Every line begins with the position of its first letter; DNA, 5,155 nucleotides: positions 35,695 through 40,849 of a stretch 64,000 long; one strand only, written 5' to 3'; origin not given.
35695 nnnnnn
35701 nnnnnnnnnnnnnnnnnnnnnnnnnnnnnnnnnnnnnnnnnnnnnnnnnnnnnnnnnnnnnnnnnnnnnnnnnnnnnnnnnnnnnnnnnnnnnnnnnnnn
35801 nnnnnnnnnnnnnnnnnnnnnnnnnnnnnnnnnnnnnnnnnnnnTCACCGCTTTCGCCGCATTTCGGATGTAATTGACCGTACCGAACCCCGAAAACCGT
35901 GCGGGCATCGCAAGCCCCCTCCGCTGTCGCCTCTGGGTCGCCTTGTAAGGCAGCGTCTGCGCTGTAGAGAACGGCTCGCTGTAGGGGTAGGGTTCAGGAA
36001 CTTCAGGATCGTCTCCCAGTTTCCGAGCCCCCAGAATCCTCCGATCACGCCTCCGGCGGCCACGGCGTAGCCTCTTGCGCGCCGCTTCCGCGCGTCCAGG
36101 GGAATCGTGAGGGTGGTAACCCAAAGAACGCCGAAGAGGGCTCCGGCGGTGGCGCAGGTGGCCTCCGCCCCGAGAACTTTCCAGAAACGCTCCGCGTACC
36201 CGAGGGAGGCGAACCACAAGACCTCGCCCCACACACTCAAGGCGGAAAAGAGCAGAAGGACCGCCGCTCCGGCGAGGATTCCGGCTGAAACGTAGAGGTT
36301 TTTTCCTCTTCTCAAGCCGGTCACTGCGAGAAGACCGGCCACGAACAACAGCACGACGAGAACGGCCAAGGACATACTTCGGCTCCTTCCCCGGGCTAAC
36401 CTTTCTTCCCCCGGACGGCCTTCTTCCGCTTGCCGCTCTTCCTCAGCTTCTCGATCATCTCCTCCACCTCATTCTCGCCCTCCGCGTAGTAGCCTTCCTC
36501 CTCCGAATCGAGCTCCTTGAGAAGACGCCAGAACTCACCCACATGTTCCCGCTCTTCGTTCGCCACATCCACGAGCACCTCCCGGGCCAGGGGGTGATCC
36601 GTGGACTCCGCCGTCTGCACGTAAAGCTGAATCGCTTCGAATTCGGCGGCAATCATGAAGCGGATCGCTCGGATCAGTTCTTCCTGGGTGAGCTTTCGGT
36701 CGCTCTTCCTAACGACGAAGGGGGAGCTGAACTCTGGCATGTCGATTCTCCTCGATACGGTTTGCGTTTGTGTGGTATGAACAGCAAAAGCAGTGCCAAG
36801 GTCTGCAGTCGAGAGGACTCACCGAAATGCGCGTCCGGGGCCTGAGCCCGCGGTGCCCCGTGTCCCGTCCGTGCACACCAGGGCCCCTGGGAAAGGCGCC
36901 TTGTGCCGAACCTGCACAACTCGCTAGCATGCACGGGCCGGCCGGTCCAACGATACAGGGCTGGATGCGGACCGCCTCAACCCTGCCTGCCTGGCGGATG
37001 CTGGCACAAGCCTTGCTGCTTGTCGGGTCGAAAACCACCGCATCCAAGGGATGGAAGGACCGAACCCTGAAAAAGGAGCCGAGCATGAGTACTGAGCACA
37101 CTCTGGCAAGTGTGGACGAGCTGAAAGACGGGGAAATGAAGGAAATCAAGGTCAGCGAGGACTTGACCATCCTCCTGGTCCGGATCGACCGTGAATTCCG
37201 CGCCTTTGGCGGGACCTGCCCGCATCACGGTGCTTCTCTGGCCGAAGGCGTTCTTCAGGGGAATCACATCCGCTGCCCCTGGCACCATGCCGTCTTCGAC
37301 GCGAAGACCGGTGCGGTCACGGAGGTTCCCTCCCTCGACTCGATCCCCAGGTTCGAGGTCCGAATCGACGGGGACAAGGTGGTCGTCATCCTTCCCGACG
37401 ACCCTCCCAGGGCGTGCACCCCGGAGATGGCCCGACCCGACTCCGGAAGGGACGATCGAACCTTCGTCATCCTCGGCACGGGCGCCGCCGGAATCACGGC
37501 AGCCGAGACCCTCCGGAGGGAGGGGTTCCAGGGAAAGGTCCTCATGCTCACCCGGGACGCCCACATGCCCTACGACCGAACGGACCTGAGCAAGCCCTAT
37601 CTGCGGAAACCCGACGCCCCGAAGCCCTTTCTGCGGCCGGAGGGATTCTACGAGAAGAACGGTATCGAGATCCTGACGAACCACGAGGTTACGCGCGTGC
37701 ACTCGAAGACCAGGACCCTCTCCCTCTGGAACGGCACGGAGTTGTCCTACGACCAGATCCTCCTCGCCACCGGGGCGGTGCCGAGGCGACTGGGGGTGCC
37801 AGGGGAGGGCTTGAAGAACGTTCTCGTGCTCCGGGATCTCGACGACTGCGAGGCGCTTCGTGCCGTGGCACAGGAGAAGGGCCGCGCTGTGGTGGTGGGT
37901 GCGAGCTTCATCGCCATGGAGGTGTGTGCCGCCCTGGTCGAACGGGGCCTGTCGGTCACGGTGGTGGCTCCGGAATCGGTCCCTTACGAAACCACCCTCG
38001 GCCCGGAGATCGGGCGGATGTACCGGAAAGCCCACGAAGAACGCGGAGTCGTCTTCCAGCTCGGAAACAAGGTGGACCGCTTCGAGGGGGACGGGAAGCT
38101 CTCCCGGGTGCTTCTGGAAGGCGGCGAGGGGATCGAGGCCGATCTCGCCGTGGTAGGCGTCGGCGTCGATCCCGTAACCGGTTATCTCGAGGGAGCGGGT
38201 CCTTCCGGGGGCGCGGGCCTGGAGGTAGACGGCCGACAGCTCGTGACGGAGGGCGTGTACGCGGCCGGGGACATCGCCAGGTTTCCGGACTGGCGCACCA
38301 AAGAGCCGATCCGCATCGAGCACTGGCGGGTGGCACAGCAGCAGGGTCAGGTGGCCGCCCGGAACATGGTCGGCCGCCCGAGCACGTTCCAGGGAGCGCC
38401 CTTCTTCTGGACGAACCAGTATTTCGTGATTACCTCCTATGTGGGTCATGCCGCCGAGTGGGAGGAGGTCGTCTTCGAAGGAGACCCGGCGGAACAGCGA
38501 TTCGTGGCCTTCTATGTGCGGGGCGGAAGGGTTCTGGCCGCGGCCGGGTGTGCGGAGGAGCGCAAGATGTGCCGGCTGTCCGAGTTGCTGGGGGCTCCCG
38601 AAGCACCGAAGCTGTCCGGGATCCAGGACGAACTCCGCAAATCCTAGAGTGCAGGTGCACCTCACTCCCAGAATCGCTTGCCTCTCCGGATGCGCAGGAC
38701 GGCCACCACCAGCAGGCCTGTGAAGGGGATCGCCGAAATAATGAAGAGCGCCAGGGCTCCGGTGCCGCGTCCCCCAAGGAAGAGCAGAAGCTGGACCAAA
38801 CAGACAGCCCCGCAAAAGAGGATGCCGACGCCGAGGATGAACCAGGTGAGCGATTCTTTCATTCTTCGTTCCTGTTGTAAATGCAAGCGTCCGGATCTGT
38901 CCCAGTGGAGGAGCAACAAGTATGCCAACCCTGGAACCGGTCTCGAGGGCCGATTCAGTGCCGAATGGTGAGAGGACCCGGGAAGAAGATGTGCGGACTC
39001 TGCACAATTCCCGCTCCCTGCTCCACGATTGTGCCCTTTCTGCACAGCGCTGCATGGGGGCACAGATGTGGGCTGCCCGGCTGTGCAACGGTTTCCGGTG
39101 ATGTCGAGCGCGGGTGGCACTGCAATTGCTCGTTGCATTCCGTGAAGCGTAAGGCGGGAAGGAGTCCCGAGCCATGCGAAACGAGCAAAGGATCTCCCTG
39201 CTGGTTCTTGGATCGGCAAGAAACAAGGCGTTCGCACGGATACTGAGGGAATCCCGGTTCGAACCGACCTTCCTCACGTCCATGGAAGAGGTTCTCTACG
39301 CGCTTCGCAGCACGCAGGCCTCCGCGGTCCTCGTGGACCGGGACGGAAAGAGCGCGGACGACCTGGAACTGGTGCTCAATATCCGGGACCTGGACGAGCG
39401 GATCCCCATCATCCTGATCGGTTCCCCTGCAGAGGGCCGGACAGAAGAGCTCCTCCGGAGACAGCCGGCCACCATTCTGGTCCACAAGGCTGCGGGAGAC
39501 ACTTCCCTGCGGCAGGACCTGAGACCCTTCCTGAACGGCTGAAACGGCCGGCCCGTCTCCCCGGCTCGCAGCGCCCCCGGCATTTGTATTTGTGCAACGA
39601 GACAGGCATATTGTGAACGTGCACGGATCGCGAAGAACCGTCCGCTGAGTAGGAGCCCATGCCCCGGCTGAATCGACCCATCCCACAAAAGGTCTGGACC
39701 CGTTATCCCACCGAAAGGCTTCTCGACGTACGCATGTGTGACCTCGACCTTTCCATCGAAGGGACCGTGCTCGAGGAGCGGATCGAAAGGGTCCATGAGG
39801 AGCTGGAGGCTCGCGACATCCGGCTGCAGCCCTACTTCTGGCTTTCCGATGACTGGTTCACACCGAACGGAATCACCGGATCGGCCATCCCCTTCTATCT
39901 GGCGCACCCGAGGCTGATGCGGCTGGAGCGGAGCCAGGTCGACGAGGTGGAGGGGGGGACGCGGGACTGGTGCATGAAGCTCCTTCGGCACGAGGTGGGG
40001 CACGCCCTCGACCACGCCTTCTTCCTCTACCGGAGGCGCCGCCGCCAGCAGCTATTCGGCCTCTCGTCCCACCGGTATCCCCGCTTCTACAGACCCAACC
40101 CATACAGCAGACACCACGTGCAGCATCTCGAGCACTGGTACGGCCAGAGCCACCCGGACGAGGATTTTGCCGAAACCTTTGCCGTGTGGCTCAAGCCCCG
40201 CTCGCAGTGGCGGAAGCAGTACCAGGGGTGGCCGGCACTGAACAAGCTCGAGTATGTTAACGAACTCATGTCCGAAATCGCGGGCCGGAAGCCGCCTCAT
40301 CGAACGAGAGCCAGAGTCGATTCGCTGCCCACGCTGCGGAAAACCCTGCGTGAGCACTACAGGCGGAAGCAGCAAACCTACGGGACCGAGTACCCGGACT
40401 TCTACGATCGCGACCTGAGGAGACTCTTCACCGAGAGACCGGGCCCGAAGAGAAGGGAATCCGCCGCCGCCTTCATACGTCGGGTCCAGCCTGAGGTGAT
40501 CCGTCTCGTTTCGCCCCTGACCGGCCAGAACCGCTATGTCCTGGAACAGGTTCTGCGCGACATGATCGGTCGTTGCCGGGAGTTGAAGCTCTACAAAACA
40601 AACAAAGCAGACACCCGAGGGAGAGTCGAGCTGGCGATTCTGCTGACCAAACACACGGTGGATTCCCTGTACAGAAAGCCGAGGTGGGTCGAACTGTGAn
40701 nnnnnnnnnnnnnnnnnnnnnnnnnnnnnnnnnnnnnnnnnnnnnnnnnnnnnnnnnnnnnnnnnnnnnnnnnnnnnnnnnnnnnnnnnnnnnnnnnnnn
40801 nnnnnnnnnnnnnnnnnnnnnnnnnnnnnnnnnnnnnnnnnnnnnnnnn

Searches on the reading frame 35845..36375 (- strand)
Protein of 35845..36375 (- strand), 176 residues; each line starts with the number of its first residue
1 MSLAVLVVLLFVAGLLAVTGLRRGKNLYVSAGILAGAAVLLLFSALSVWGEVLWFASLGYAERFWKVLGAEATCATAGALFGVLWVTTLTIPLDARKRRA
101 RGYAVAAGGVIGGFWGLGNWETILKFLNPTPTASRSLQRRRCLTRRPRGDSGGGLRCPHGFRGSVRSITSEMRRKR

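Call 78: search_protein_families(library=pfam, proteins=[window:35845-36375:-], max_evalue=0.001)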
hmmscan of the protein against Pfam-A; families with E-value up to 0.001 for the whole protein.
window:35845-36375:- (176 aa): 1 family
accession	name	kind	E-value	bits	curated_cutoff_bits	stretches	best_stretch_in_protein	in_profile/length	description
PF03699.18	UPF0182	-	3.6e-06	25.8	27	1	33-89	6-63/770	Uncharacterised protein family (UPF0182)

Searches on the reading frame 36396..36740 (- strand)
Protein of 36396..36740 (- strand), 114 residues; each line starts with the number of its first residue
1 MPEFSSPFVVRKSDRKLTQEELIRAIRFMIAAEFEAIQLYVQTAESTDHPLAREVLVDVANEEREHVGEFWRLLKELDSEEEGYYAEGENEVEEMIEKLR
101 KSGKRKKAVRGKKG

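Call 78: search_protein_families(library=pfam, proteins=[window:36396-36740:-], max_evalue=0.001)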
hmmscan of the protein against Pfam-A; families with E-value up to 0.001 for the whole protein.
window:36396-36740:- (114 aa): 2 families
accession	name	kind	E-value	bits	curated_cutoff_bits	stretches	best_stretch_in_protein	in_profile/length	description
PF02915.23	Rubrerythrin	-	5.2e-06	27.3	22.8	1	30-100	7-86/137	Rubrerythrin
PF22277.2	EncFtn-like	-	0.00016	21.9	27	1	19-67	13-60/85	EncFtn-like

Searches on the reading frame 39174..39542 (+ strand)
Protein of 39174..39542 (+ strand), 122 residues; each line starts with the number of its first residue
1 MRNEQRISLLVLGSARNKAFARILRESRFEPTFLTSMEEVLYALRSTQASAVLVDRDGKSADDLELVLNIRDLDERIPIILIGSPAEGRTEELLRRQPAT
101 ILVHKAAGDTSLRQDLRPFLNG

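Call 79: search_protein_families(library=pfam, proteins=[window:39174-39542:+], max_evalue=0.001)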
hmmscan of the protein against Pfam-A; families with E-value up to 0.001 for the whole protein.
window:39174-39542:+ (122 aa): 1 family
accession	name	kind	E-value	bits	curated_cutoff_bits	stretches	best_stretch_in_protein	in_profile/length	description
PF03709.21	OKR_DC_1_N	-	0.0008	20.1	29.3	1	17-95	6-84/111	Orn/Lys/Arg decarboxylase, N-terminal domain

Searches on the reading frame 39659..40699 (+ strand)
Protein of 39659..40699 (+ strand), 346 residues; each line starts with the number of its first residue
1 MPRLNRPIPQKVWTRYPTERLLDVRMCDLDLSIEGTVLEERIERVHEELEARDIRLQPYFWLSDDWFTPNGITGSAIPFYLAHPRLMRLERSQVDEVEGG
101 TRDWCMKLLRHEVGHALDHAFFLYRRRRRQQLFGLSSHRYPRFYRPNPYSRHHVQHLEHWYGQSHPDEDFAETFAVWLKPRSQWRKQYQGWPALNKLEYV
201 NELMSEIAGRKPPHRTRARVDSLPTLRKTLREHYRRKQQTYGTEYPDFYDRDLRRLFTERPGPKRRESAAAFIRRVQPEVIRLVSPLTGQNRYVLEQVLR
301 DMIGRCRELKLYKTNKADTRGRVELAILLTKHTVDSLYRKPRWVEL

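Call 79: search_protein_families(library=pfam, proteins=[window:39659-40699:+], max_evalue=0.001)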
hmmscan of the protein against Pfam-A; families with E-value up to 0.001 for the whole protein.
window:39659-40699:+ (346 aa): 1 family
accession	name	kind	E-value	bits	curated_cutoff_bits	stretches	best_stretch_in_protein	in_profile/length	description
PF15887.11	Peptidase_Mx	-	4.9e-05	23.3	27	1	109-179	90-165/236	Putative zinc-binding metallo-peptidase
